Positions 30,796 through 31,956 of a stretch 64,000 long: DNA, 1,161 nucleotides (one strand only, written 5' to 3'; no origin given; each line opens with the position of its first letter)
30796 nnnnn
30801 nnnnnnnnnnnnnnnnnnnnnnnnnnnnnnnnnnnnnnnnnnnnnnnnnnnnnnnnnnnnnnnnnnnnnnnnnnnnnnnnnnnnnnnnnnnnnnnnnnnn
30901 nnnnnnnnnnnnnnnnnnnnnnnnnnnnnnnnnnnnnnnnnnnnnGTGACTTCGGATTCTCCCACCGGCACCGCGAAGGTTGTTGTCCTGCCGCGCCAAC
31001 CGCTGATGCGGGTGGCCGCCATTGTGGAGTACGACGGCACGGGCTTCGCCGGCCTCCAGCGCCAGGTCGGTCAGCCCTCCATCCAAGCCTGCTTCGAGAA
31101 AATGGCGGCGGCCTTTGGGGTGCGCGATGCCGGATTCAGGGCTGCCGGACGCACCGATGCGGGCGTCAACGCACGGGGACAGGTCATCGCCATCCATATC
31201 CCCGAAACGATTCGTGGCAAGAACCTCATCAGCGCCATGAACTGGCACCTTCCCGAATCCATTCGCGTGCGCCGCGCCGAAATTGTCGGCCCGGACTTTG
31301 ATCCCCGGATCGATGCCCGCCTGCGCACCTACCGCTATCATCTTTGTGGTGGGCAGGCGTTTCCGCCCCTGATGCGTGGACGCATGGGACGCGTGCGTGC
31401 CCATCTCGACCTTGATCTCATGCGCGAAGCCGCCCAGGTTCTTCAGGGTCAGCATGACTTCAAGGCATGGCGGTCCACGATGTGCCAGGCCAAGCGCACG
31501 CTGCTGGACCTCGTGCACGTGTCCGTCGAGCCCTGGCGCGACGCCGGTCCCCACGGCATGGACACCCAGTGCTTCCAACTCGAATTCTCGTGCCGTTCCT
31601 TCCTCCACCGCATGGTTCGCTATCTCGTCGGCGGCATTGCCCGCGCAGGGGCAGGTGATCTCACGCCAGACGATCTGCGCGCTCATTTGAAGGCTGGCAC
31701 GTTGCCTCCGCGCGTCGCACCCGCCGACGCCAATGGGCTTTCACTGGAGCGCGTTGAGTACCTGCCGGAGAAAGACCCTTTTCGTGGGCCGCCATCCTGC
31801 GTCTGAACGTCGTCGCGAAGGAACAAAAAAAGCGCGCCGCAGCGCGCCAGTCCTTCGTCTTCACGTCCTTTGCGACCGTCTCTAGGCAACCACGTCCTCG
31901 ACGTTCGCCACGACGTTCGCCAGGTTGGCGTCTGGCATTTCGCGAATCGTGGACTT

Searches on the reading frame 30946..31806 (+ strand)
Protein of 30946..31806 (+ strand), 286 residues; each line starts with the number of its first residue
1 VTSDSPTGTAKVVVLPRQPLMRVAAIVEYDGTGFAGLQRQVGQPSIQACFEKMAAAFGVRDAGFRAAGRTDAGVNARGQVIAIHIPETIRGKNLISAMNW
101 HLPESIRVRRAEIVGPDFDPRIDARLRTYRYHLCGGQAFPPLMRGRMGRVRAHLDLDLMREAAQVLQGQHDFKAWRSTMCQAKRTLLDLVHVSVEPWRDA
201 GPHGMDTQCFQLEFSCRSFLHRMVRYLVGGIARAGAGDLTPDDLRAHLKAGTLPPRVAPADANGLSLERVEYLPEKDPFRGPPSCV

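Call 5: search_protein_families(library=pfam, proteins=[window:30946-31806:+], max_evalue=0.01)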
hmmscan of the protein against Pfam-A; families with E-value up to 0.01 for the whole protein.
window:30946-31806:+ (286 aa): 1 family
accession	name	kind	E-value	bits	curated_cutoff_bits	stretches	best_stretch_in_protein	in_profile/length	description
PF01416.25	PseudoU_synth_1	-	2.6e-22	79.8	23.3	2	162-272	1-107/108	tRNA pseudouridine synthase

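Call 6: search_protein_families(library=ncbifam, proteins=[window:30946-31806:+], max_evalue=0.01)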
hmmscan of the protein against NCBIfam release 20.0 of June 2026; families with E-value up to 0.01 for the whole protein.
window:30946-31806:+ (286 aa): 2 families
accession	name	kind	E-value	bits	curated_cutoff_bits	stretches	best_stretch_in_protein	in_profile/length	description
TIGR00071.1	hisT_truA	equivalog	4.5e-42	144.3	142.85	1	22-266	2-227/228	tRNA pseudouridine(38-40) synthase TruA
NF000622.1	PRK00021.3-3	equivalog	1e-24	87.5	308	1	27-272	5-227/265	tRNA pseudouridine(38-40) synthase TruA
